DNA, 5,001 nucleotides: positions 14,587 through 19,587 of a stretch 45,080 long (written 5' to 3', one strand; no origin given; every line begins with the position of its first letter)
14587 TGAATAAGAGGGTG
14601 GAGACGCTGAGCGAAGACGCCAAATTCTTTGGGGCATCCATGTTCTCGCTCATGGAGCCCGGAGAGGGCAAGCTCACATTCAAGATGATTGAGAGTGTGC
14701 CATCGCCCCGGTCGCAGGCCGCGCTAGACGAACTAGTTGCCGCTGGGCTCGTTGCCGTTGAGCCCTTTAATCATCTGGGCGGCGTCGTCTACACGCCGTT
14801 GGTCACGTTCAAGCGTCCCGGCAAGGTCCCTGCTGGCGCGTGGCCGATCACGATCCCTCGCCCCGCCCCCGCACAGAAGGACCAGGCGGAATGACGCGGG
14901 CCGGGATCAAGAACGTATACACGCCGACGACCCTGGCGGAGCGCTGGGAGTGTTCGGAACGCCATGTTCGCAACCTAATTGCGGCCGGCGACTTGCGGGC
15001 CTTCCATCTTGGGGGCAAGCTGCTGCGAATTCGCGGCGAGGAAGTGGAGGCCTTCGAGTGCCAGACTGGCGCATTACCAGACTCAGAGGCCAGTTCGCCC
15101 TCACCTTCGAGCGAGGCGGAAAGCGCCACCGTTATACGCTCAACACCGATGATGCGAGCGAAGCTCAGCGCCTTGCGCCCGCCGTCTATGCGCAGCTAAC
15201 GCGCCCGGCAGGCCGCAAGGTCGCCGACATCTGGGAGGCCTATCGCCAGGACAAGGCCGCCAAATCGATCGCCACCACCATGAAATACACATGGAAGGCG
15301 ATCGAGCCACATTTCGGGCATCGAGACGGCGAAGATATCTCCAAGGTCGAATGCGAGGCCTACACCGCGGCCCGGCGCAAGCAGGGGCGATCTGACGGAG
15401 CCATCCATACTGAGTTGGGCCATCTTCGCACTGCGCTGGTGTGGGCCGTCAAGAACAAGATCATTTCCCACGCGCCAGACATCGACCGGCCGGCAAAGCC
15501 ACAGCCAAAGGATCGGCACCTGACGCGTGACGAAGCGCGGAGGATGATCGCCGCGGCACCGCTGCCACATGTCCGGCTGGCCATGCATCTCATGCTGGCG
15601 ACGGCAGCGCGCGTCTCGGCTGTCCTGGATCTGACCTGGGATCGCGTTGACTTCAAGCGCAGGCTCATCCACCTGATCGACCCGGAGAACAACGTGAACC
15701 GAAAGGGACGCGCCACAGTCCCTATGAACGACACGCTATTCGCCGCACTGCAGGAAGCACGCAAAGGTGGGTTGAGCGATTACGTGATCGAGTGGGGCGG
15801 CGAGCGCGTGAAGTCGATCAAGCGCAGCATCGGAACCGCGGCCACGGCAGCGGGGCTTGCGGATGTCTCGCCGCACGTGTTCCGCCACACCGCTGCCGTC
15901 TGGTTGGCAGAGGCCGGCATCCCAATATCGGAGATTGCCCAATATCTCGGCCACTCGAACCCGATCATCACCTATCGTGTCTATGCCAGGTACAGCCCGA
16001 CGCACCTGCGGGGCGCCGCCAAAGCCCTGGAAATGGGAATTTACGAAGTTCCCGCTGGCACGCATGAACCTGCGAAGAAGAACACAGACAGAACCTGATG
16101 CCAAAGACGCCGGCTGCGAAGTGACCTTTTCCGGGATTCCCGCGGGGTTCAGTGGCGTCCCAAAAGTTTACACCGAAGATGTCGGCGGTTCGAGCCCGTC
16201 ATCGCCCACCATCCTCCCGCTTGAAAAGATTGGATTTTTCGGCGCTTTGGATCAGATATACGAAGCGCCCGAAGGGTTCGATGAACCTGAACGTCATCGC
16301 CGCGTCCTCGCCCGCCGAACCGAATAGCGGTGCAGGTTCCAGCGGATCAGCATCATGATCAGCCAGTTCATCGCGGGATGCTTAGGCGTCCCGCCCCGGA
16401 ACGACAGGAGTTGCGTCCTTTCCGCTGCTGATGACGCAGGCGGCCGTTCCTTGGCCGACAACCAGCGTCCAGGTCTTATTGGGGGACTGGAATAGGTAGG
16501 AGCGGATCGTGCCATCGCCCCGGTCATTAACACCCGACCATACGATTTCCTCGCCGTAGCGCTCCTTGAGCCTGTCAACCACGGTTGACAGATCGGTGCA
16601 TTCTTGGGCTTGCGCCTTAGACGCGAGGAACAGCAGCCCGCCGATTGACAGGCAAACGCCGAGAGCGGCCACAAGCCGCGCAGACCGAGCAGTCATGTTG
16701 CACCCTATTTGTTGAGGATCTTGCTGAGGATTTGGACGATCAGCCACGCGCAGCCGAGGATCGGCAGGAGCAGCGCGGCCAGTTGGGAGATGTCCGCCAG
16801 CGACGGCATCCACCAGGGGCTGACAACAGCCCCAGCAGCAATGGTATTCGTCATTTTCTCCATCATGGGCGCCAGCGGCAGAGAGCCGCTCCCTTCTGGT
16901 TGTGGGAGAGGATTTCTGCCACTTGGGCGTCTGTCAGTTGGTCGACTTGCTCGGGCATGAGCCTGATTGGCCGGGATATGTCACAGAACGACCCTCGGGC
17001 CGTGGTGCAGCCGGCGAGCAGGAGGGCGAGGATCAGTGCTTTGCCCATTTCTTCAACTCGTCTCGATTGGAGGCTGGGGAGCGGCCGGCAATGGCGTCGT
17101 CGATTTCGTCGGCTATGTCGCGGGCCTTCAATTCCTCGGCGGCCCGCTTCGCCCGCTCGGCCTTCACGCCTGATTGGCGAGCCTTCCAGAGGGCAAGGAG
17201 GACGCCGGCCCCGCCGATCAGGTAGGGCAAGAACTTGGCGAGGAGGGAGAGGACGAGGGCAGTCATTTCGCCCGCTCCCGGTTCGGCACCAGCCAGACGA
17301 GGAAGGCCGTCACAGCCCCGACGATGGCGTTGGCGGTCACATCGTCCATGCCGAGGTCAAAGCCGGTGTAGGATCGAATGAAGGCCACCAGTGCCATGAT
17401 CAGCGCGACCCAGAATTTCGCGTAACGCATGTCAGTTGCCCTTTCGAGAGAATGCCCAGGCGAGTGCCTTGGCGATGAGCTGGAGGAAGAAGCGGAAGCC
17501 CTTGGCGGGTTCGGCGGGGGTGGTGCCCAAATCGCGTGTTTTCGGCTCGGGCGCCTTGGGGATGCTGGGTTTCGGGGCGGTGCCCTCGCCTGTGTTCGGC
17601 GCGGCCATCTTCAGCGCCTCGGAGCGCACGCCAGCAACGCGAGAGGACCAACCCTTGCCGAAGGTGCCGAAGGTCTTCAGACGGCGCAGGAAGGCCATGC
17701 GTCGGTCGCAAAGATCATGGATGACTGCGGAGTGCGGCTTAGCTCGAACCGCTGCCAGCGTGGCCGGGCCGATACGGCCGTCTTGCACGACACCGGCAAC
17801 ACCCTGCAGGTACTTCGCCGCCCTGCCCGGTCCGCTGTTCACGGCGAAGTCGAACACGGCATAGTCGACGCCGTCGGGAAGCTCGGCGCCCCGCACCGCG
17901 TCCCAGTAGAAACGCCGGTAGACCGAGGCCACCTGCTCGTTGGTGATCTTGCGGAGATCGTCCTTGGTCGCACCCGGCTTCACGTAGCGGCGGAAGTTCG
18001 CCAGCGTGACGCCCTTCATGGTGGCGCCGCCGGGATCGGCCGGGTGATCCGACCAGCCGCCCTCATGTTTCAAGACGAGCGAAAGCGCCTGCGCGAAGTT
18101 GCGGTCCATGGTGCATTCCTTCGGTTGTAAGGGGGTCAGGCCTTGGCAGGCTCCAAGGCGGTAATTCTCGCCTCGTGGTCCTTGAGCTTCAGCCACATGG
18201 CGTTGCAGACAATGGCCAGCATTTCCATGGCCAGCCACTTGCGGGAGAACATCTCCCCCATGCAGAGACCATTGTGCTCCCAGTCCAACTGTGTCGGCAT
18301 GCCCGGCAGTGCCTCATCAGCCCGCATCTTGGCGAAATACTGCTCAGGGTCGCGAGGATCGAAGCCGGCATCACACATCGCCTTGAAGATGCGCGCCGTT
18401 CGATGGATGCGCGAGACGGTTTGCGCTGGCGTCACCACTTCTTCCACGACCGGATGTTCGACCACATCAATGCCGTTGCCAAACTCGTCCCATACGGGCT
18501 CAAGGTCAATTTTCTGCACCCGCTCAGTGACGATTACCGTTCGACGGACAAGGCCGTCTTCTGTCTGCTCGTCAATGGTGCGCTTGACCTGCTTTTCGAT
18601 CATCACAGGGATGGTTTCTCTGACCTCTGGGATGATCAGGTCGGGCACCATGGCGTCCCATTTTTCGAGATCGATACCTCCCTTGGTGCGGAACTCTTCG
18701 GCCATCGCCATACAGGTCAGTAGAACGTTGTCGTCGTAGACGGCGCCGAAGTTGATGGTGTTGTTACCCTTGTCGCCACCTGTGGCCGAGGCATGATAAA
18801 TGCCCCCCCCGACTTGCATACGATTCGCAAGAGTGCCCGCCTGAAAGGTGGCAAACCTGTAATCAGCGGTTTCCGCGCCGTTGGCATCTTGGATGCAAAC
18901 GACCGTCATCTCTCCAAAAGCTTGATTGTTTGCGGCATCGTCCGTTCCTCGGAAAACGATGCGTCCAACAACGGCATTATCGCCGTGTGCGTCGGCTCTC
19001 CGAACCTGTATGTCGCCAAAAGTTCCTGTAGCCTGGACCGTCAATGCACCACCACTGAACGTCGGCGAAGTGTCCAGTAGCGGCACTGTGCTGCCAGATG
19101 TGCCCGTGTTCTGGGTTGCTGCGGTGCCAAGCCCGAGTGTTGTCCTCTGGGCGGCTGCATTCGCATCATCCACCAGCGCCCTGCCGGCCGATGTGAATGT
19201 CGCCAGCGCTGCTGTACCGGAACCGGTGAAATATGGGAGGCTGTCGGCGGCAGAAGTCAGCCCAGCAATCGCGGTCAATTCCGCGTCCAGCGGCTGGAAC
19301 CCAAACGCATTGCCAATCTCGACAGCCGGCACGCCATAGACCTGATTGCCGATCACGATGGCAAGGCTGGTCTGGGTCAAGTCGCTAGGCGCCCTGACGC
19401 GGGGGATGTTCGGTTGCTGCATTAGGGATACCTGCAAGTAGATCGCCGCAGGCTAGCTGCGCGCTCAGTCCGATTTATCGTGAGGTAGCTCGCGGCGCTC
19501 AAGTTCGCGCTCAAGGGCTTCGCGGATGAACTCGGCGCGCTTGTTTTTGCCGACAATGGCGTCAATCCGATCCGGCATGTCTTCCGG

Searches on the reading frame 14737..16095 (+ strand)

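Call 51: search_protein_families(library=pfam, proteins=[window:14737-16095:+], max_evalue=0.001)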
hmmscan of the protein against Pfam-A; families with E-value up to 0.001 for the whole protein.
window:14737-16095:+ (453 aa): 1 family
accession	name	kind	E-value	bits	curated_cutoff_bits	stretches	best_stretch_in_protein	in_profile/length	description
PF00589.27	Phage_integrase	-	7.5e-24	84.9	27.1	1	261-420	2-169/172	Phage integrase family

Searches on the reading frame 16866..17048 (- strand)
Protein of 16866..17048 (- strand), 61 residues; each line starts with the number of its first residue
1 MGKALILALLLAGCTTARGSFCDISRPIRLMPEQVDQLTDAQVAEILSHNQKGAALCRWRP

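Call 52: search_protein_families(library=phrogs, proteins=[window:16866-17048:-], max_evalue=0.001)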
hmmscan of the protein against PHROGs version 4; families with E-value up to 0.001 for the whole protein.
window:16866-17048:- (61 aa): 1 family
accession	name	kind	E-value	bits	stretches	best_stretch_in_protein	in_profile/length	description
phrog_1275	-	lysis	1.9e-13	51.1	1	4-60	11-72/81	Rz-like spanin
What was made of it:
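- Tried and rejected: ORF3 as the phage's o-spanin: a proper Rz-like spanin exists at 16863-17048 (call 52).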

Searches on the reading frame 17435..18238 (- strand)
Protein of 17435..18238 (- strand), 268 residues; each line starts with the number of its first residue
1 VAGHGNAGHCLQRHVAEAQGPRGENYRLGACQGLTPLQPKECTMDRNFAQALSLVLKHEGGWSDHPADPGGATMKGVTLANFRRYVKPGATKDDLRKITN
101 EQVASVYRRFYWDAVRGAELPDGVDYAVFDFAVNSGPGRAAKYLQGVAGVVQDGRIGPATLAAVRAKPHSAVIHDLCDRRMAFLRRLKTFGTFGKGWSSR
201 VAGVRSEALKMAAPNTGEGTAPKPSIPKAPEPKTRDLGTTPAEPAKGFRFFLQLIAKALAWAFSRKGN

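Call 7: search_protein_families(library=pfam, proteins=[window:17435-18238:-], max_evalue=0.1)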
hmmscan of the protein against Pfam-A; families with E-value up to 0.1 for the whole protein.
window:17435-18238:- (268 aa): 2 families
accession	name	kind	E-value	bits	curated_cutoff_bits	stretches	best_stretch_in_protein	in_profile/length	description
PF05838.17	Glyco_hydro_108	-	7e-28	97.4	21.2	1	54-136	3-85/85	Glycosyl hydrolase 108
PF09374.15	PG_binding_3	-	1.2e-05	25.8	24.6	1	140-200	2-74/76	Predicted Peptidoglycan domain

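Call 8: search_protein_families(library=phrogs, proteins=[window:17435-18238:-], max_evalue=0.1)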
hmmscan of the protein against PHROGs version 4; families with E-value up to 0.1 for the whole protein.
window:17435-18238:- (268 aa): 2 families
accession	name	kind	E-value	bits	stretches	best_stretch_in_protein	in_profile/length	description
phrog_315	-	lysis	1.7e-53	183.2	1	41-226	328-509/677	endolysin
phrog_12853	-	unknown function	6.1e-16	60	1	47-163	2-128/131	-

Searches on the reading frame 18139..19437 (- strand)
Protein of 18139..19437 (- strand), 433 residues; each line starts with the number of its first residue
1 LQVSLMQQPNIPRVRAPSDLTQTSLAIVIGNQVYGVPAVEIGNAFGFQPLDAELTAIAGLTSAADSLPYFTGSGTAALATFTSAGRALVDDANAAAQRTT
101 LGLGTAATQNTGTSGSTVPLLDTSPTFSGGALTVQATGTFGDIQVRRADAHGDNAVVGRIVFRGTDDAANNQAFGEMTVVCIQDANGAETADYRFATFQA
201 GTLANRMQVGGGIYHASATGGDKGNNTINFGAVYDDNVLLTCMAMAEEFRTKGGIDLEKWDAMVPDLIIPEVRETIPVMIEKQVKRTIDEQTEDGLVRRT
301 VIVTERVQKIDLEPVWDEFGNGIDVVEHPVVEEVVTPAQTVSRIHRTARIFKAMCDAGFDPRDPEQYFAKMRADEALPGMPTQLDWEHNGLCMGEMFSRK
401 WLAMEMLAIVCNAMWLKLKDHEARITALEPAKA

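Call 7: search_protein_families(library=pfam, proteins=[window:18139-19437:-], max_evalue=0.1)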
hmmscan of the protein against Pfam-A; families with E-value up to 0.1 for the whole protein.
window:18139-19437:- (433 aa): 0 families

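Call 8: search_protein_families(library=phrogs, proteins=[window:18139-19437:-], max_evalue=0.1)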
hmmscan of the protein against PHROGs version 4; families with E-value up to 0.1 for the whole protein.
window:18139-19437:- (433 aa): 12 families
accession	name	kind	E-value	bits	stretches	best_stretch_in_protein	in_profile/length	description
phrog_2631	-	tail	5.7e-15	55.9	1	45-139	417-504/644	tail fiber protein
phrog_454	-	tail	1.2e-12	47.9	1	46-130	432-520/1376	tail fiber protein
phrog_11303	-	tail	1e-11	46.2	1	44-111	87-154/231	tail fiber protein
phrog_2097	-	tail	1.5e-10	41.5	1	43-124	147-227/644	tail fiber protein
phrog_36707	-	tail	1.9e-09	38.7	1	48-193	113-250/288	tail fiber protein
phrog_24607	-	tail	3.2e-09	36.8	1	51-102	101-152/674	tail protein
phrog_2282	-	tail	8.4e-09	36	1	42-113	148-222/547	tail fiber protein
phrog_7032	-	tail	2.2e-06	27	1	41-108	318-386/866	tail fiber protein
phrog_37013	-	tail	1e-05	24.9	1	73-154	273-357/777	tail fiber protein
phrog_24210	-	tail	0.00019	22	1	40-104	61-127/303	tail fiber protein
phrog_1197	-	tail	0.00021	21.5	1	49-109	320-381/715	tail protein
phrog_3100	-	tail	0.0055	18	1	38-98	118-174/382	tail fiber protein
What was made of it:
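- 18136..19437 (-): Context: the second tail-fibre gene, directly downstream of the RHH gene. Its real start is probably ATG 19422. PHROG tail-fibre hits (call 8).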

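Call 13: search_protein_families(library=ncbifam, proteins=[window:18139-19437:-], max_evalue=1)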
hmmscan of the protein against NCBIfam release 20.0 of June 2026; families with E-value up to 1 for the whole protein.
window:18139-19437:- (433 aa): 0 families
